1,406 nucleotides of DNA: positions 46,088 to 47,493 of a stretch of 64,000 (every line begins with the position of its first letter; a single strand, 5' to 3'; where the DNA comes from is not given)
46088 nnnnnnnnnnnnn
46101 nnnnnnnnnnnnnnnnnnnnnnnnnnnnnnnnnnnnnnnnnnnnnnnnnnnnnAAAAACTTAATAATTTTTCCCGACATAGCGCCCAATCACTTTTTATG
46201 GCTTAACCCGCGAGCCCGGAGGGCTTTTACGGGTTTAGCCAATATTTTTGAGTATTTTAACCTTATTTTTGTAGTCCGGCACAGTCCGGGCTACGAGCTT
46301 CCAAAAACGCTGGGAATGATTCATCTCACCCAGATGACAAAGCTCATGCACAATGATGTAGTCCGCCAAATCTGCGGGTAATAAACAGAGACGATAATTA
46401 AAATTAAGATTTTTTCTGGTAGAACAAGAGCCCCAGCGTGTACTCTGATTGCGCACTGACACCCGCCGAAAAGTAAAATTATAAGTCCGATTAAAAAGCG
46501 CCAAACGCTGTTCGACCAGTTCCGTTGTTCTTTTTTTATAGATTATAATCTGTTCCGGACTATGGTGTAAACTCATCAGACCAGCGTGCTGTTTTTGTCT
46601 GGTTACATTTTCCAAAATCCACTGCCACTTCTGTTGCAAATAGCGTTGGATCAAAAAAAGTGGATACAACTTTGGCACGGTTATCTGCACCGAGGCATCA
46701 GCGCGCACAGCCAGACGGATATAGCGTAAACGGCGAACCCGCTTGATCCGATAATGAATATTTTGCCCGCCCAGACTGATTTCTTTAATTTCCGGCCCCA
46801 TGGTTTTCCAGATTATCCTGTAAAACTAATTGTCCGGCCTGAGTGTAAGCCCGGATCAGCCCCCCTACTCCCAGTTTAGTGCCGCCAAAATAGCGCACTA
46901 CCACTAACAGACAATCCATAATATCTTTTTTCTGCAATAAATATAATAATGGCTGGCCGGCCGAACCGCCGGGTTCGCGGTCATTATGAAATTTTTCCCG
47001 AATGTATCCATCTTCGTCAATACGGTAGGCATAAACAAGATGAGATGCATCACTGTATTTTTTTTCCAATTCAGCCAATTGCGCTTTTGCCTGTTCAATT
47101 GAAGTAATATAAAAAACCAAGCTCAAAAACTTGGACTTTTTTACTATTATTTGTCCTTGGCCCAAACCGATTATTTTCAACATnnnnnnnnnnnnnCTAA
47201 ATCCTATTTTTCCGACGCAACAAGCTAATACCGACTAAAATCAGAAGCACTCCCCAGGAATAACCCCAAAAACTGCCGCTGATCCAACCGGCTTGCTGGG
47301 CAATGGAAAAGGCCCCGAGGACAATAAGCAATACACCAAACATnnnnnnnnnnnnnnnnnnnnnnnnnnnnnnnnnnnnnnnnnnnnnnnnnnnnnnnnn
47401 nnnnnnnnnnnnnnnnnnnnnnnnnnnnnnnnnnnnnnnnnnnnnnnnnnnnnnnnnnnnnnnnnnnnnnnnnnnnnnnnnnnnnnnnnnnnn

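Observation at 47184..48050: About 870 bp with no long ORF upstream of smpB: a GC-rich structured segment, a tiny acidic protein and a 48-aa membrane peptide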

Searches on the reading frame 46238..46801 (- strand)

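Call 13: search_protein_families(library=pfam, proteins=[window:46238-46801:-], max_evalue=1)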
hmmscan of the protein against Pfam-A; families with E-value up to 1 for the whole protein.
window:46238-46801:- (188 aa): 4 families
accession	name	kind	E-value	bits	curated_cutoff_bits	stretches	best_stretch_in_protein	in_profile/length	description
PF01863.23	YgjP-like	-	9e-44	150.4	26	2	87-186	107-206/207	YgjP-like, metallopeptidase domain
PF10263.15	SprT-like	-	9.6e-05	22.6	25.6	1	97-157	2-72/108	SprT-like family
PF08325.16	WLM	-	0.013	16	26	1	149-171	86-108/190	WLM domain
PF23069.1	DUF7042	-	0.036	14.4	27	1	103-142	11-50/123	Domain of unknown function (DUF7042)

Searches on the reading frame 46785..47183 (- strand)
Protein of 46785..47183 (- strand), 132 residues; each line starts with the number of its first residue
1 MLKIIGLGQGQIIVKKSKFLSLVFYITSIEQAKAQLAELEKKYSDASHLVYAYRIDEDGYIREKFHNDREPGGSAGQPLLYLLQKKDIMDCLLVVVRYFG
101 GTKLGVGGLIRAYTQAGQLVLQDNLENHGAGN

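Call 13: search_protein_families(library=pfam, proteins=[window:46788-47183:-], max_evalue=1)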
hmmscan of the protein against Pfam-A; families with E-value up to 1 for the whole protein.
window:46788-47183:- (132 aa): 1 family
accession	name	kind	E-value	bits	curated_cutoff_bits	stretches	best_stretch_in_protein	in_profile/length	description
PF01205.25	UPF0029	-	1.5e-33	115.4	27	1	15-120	1-106/107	Uncharacterized protein family UPF0029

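Call 17: find_encoding_contigs(protein=window:46785-47183:-, flank=6000)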
Protein window:46785-47183:- (132 aa): 1 contig read that carries it; 1 place shown.
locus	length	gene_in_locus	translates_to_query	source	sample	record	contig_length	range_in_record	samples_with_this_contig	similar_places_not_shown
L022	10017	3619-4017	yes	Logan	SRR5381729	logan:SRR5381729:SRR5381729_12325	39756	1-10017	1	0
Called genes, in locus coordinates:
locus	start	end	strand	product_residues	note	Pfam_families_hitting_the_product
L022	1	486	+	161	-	?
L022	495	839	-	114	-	PF00453:Ribosomal_L20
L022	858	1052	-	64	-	PF01632:Ribosomal_L35p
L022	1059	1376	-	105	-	PF00707:IF3_C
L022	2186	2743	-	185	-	PF01668:SmpB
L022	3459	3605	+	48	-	PF18917:LiaI-LiaF-like_TM1, PF22570:LiaF-TM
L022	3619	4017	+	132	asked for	PF01205:Impact_N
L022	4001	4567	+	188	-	PF01863:YgjP-like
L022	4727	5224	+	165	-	PF00383:dCMP_cyt_deam_1, PF14437:MafB19-deam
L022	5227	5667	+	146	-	PF00293:NUDIX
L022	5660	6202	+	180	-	PF13238:AAA_18, PF13671:AAA_33 (weak), PF21448:DNMK (faint), PF13207:AAA_17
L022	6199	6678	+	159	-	-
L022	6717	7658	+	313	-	PF00303:Thymidylat_synt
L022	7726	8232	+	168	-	PF00186:DHFR_1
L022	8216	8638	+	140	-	PF22769:DCD, PF00692:dUTPase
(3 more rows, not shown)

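Call 23: find_homologous_proteins(query=window:46788-47183:-, max_evalue=1e-20)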
Query window:46788-47183:- (132 aa): 542 proteins with E <= 1e-20 among 8000 candidates; the best 120 are listed.
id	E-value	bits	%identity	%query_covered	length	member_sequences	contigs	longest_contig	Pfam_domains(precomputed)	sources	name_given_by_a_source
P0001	7.6e-80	283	100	100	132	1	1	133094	PF01205.26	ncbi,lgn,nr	ncbi:MAG: proline dipeptidase [Parcubacteria group bacterium]|nr:MAG: proline dipeptidase [Parcubact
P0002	1.3e-49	186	67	98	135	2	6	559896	PF01205.26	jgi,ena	jgi:uncharacterized YigZ family protein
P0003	4.8e-49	184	66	98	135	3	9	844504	PF01205.26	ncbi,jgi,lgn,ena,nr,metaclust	ncbi:YigZ family protein [Candidatus Parcubacteria bacterium]|jgi:uncharacterized YigZ family protei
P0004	1.6e-46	176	64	98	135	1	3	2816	PF01205.26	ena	-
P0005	7.7e-45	170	68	89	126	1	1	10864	PF01205.26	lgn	-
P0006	6.0e-44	167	68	89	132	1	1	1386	PF01205.26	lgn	-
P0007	6.2e-44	167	63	95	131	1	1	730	PF01205.26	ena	-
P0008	7.9e-44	167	64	89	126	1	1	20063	PF01205.26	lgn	-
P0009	2.9e-43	165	65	89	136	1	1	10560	PF01205.26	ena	-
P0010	5.7e-43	164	62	92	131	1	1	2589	PF01205.26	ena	-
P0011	1.2e-42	163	63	91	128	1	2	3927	PF01205.26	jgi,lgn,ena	-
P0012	1.4e-42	163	63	91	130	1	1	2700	PF01205.26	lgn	-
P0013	3.1e-42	162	62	90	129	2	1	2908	PF01205.26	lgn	-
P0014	3.1e-42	162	67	89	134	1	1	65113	PF01205.26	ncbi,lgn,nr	ncbi:MAG: YigZ family protein [Patescibacteria group bacterium]|nr:YigZ family protein [Patescibacte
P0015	3.4e-42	162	59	98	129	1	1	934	PF01205.26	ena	-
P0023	8.1e-41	157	65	88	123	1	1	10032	PF01205.26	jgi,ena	-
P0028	2.4e-40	156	58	93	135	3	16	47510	PF01205.26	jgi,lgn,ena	jgi:uncharacterized YigZ family protein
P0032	1.3e-39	153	62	98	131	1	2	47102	PF01205.26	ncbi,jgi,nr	ncbi:YigZ family protein [Candidatus Parcubacteria bacterium]|nr:MAG: YigZ family protein [Candidatu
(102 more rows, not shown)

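Call 24: find_encoding_contigs(protein=P0002, flank=5000, max_places=4)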
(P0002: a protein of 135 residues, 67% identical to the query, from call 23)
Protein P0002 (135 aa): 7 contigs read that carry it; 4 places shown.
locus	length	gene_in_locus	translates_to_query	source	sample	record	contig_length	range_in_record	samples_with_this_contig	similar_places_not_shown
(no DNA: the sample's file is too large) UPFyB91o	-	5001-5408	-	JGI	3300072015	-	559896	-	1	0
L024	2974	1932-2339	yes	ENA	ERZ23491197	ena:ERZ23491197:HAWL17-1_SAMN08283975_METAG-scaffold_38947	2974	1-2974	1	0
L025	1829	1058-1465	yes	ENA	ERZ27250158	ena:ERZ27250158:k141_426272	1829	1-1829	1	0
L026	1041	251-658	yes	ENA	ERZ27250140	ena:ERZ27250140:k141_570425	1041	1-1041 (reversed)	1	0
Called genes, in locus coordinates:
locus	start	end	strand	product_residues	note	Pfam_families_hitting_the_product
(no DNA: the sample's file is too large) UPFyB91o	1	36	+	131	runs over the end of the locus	PF04892:VanZ-LLP1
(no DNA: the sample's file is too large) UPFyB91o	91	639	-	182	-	-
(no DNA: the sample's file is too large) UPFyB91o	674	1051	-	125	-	PF10861:DUF2784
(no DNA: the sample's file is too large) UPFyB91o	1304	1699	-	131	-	PF10861:DUF2784 (weak)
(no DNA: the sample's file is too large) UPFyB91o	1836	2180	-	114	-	PF00453:Ribosomal_L20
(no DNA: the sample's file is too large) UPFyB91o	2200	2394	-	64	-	PF01632:Ribosomal_L35p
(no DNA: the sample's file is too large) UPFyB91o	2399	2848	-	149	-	PF05198:IF3_N, PF00707:IF3_C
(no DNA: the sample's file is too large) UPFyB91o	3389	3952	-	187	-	PF01668:SmpB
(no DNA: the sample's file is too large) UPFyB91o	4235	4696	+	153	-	-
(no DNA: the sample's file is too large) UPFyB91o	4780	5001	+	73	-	PF18917:LiaI-LiaF-like_TM1, PF22570:LiaF-TM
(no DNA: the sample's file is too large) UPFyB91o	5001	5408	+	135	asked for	PF01205:Impact_N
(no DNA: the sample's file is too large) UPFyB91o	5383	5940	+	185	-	PF01863:YgjP-like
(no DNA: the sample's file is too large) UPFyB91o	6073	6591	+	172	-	PF00383:dCMP_cyt_deam_1, PF14437:MafB19-deam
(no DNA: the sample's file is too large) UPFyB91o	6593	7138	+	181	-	PF13207:AAA_17, PF13238:AAA_18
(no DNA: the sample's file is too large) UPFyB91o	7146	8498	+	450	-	PF02511:Thy1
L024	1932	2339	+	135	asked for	PF01205:Impact_N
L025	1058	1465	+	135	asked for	PF01205:Impact_N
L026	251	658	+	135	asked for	PF01205:Impact_N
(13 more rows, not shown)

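Call 25: find_encoding_contigs(protein=P0003, flank=5000, max_places=4)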
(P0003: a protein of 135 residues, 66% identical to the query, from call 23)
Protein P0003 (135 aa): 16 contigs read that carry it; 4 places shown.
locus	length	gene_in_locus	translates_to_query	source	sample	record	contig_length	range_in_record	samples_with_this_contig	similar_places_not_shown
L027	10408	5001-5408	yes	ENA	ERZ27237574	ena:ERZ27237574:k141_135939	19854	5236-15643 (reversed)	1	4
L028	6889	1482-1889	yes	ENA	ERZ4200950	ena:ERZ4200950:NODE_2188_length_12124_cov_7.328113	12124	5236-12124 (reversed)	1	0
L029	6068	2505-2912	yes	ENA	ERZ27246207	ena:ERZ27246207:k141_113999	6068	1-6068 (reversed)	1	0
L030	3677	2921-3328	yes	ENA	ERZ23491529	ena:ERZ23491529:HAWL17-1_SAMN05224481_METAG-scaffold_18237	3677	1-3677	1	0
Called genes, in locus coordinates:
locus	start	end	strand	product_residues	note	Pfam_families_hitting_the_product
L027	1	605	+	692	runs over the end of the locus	PF04055:Radical_SAM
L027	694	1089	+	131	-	PF04892:VanZ-LLP1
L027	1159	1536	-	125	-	PF10861:DUF2784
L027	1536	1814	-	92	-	-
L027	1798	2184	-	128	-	PF10861:DUF2784 (weak)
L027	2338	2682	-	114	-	PF00453:Ribosomal_L20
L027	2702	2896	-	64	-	PF01632:Ribosomal_L35p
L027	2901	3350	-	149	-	PF05198:IF3_N, PF00707:IF3_C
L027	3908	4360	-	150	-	PF01668:SmpB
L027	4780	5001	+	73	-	PF18917:LiaI-LiaF-like_TM1, PF22570:LiaF-TM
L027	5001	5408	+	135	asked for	PF01205:Impact_N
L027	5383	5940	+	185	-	PF01863:YgjP-like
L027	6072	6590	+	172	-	PF00383:dCMP_cyt_deam_1, PF14437:MafB19-deam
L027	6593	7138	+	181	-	PF13207:AAA_17, PF13238:AAA_18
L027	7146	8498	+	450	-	PF02511:Thy1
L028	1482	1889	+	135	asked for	PF01205:Impact_N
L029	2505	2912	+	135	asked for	PF01205:Impact_N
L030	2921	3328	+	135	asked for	PF01205:Impact_N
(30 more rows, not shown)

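Call 30: find_encoding_contigs(protein=P0005, flank=3000, max_places=3)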
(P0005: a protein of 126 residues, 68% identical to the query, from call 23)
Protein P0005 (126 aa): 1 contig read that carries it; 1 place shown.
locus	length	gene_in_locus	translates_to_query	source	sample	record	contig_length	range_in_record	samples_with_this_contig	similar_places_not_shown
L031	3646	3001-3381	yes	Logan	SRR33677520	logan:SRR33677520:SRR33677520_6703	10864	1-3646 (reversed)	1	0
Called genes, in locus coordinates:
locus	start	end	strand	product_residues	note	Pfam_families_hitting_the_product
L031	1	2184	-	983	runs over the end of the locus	PF17757:UvrB_inter, PF02559:CarD_TRCF_RID, PF00270:DEAD, PF00271:Helicase_C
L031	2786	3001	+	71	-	PF18917:LiaI-LiaF-like_TM1, PF22570:LiaF-TM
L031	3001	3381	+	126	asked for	PF01205:Impact_N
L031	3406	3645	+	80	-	?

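Call 31: find_encoding_contigs(protein=P0014, flank=3000, max_places=3)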
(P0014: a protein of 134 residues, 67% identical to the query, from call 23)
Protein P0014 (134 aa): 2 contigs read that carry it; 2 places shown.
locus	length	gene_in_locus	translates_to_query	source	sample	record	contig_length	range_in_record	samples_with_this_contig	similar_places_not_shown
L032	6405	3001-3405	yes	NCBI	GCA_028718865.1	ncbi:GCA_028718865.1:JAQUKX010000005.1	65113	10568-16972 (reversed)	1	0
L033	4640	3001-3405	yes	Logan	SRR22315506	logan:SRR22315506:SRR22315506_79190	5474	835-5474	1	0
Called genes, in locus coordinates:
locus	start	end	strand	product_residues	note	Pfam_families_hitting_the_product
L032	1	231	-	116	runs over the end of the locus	PF00453:Ribosomal_L20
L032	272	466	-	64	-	PF01632:Ribosomal_L35p (weak)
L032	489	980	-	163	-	PF05198:IF3_N, PF00707:IF3_C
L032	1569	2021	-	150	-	PF01668:SmpB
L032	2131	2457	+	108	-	-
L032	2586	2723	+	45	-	-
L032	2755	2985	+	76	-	PF18917:LiaI-LiaF-like_TM1, PF22570:LiaF-TM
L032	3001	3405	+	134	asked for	PF01205:Impact_N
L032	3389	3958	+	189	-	PF01863:YgjP-like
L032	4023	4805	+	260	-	PF00459:Inositol_P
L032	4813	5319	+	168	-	PF00383:dCMP_cyt_deam_1, PF14437:MafB19-deam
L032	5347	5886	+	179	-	PF13238:AAA_18, PF21448:DNMK (faint), PF13207:AAA_17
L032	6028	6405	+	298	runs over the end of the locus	PF00303:Thymidylat_synt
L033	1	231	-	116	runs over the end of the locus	PF00453:Ribosomal_L20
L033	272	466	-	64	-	PF01632:Ribosomal_L35p (weak)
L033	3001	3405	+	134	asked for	PF01205:Impact_N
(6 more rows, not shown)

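Call 32: find_encoding_contigs(protein=P0008, flank=3000, max_places=3)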
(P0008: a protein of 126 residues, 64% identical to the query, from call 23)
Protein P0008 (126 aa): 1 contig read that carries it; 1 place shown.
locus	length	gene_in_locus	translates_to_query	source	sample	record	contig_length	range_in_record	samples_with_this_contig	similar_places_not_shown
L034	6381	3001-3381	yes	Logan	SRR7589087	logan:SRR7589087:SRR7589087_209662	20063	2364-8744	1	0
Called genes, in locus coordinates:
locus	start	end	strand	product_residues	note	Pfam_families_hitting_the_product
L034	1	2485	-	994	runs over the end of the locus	PF17757:UvrB_inter, PF02559:CarD_TRCF_RID, PF00270:DEAD, PF00271:Helicase_C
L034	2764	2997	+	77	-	PF18917:LiaI-LiaF-like_TM1, PF22570:LiaF-TM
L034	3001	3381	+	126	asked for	PF01205:Impact_N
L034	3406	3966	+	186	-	PF01863:YgjP-like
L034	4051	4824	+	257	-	PF00459:Inositol_P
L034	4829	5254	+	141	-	PF01230:HIT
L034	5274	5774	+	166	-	PF00383:dCMP_cyt_deam_1, PF14437:MafB19-deam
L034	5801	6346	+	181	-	PF13238:AAA_18, PF13207:AAA_17 (weak)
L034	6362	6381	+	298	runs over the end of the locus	PF00303:Thymidylat_synt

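Call 37: find_related_loci(query=A1, collection=metagenome_contigs, flank=2500)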
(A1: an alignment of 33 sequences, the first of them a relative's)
Query A1 (132 aa) in metagenome_contigs; peptide patterns used: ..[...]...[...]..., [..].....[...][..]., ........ (x = any residue, [..] = any of these).
600 stretches matched a pattern (row limit reached: there are more); 510 encode a relative of the query (tblastn E <= 1e-3); the best 80 are kept; 80 distinct loci.
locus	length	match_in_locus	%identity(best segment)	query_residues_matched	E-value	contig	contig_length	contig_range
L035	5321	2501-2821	47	14-121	6e-30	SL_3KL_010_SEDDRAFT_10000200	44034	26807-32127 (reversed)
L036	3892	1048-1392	46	7-122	2e-29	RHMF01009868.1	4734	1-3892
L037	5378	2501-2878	46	1-125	7e-29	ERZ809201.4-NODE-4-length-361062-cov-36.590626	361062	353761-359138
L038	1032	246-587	44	9-122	6e-29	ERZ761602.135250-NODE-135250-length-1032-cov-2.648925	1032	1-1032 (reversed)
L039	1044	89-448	44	2-121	4e-29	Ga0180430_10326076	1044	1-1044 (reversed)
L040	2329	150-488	42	9-122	3e-28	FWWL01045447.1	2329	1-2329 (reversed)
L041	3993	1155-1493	52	4-116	1e-27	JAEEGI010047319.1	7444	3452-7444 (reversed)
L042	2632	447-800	39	4-122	1e-26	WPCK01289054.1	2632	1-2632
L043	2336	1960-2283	40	10-121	2e-26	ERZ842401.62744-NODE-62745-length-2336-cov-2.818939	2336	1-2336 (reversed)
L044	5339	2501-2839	44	10-122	7e-26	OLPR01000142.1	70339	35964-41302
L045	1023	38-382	42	10-123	2e-26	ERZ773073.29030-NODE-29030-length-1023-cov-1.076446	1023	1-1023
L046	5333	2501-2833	40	9-123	2e-25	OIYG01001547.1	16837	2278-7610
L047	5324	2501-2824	47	9-116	3e-24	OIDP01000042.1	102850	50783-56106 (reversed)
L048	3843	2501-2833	40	11-122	3e-25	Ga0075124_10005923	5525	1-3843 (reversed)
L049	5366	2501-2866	46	1-122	3e-25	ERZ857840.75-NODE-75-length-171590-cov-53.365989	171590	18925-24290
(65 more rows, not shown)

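Call 38: find_encoding_contigs(protein=P0009, flank=2500, max_places=2)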
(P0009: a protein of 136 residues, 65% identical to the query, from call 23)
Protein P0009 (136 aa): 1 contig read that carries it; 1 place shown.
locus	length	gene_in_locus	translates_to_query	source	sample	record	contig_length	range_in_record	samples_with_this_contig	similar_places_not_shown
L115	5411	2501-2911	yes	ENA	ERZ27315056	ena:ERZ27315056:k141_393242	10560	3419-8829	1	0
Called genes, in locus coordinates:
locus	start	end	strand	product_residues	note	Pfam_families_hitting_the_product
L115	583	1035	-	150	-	PF01668:SmpB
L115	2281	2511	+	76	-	PF18917:LiaI-LiaF-like_TM1, PF22570:LiaF-TM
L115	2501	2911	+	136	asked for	PF01205:Impact_N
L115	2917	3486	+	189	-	PF01863:YgjP-like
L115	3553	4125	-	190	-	-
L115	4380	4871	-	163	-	-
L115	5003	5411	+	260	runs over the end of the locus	PF00459:Inositol_P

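Call 39: find_encoding_contigs(protein=P0032, flank=2500, max_places=2)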
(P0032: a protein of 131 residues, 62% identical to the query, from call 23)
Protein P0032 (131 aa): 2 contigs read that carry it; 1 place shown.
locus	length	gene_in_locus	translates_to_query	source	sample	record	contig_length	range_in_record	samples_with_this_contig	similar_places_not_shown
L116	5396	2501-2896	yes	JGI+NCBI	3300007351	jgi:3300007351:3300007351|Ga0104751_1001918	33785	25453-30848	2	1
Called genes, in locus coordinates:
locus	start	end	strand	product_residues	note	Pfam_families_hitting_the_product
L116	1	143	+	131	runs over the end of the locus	PF04892:VanZ-LLP1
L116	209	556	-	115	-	PF00453:Ribosomal_L20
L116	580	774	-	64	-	PF01632:Ribosomal_L35p (weak)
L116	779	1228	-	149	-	PF05198:IF3_N, PF00707:IF3_C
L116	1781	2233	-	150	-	PF01668:SmpB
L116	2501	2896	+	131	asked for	PF01205:Impact_N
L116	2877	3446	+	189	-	PF01863:YgjP-like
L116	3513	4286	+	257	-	PF00459:Inositol_P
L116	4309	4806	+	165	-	PF00383:dCMP_cyt_deam_1, PF14437:MafB19-deam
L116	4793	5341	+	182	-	PF01121:CoaE (faint), PF13207:AAA_17, PF13238:AAA_18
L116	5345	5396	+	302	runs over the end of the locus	PF00303:Thymidylat_synt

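Call 40: find_encoding_contigs(protein=P0028, flank=2500, max_places=3)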
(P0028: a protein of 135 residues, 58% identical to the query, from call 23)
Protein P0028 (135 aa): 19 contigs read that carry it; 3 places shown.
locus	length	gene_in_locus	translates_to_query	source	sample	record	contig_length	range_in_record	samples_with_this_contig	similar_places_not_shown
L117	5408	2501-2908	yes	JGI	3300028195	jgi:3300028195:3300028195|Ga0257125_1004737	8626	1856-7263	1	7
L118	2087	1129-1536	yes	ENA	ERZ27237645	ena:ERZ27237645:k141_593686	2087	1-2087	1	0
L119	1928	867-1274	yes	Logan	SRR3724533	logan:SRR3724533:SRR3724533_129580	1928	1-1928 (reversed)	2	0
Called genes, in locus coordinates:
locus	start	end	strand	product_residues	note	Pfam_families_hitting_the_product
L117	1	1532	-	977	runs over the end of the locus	PF17757:UvrB_inter, PF02559:CarD_TRCF_RID, PF00270:DEAD, PF13604:AAA_30 (faint), PF00271:Helicase_C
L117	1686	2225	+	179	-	-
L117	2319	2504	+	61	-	PF18917:LiaI-LiaF-like_TM1, PF22570:LiaF-TM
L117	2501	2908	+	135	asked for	PF01205:Impact_N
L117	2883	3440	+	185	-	PF01863:YgjP-like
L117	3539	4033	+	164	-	PF00383:dCMP_cyt_deam_1, PF14437:MafB19-deam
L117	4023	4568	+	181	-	PF21448:DNMK (faint), PF13207:AAA_17, PF13238:AAA_18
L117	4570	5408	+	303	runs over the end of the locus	PF00303:Thymidylat_synt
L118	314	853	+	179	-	-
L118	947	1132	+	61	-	PF18917:LiaI-LiaF-like_TM1, PF22570:LiaF-TM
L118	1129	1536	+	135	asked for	PF01205:Impact_N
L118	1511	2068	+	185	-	PF01863:YgjP-like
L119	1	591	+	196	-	?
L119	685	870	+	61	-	PF18917:LiaI-LiaF-like_TM1, PF22570:LiaF-TM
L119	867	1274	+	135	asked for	PF01205:Impact_N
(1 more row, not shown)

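Call 41: find_encoding_contigs(protein=P0023, flank=2500, max_places=2)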
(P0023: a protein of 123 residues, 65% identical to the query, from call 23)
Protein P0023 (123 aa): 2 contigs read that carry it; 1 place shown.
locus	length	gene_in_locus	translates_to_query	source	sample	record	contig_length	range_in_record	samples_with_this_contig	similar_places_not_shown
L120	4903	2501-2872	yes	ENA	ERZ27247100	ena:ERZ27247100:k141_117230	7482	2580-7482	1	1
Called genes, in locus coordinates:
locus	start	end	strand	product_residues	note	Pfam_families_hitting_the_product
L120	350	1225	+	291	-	-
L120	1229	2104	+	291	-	PF00294:PfkB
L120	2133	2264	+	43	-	-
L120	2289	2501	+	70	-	PF18917:LiaI-LiaF-like_TM1, PF22570:LiaF-TM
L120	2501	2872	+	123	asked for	PF01205:Impact_N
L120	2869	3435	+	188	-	PF01863:YgjP-like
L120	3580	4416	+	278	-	PF00459:Inositol_P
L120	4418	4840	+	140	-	PF01230:HIT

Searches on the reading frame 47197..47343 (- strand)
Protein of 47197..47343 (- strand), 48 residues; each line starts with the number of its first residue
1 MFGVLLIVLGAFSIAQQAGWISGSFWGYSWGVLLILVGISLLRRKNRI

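Call 13: search_protein_families(library=pfam, proteins=[window:47200-47343:-], max_evalue=1)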
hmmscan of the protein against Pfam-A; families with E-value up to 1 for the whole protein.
window:47200-47343:- (48 aa): 3 families
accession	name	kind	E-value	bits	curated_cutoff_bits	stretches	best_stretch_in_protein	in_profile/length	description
PF18917.5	LiaI-LiaF-like_TM1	-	3.7e-08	33.8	27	1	2-42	3-42/42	LiaI-LiaF-like transmembrane region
PF22570.1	LiaF-TM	-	2.5e-07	31.9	27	1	2-45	2-46/98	LiaF transmembrane domain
PF03729.18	DUF308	-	0.029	15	25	1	1-42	27-72/73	Short repeat of unknown function (DUF308)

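Call 18: find_encoding_contigs(protein=window:47197-47343:-, flank=6000)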
Protein window:47197-47343:- (48 aa): 1 contig read that carries it; 1 place shown.
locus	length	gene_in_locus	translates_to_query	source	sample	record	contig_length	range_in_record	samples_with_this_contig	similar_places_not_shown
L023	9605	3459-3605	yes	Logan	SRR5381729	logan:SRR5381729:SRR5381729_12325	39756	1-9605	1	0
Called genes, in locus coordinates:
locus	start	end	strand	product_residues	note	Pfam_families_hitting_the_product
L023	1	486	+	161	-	?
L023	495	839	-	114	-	PF00453:Ribosomal_L20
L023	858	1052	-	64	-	PF01632:Ribosomal_L35p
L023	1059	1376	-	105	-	PF00707:IF3_C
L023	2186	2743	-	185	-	PF01668:SmpB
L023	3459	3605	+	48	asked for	PF18917:LiaI-LiaF-like_TM1, PF22570:LiaF-TM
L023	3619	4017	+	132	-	PF01205:Impact_N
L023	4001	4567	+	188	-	PF01863:YgjP-like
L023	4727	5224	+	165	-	PF00383:dCMP_cyt_deam_1, PF14437:MafB19-deam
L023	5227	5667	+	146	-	PF00293:NUDIX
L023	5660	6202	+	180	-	PF13238:AAA_18, PF13671:AAA_33 (weak), PF21448:DNMK (faint), PF13207:AAA_17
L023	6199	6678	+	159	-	-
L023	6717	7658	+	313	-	PF00303:Thymidylat_synt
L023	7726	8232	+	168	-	PF00186:DHFR_1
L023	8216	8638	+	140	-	PF22769:DCD, PF00692:dUTPase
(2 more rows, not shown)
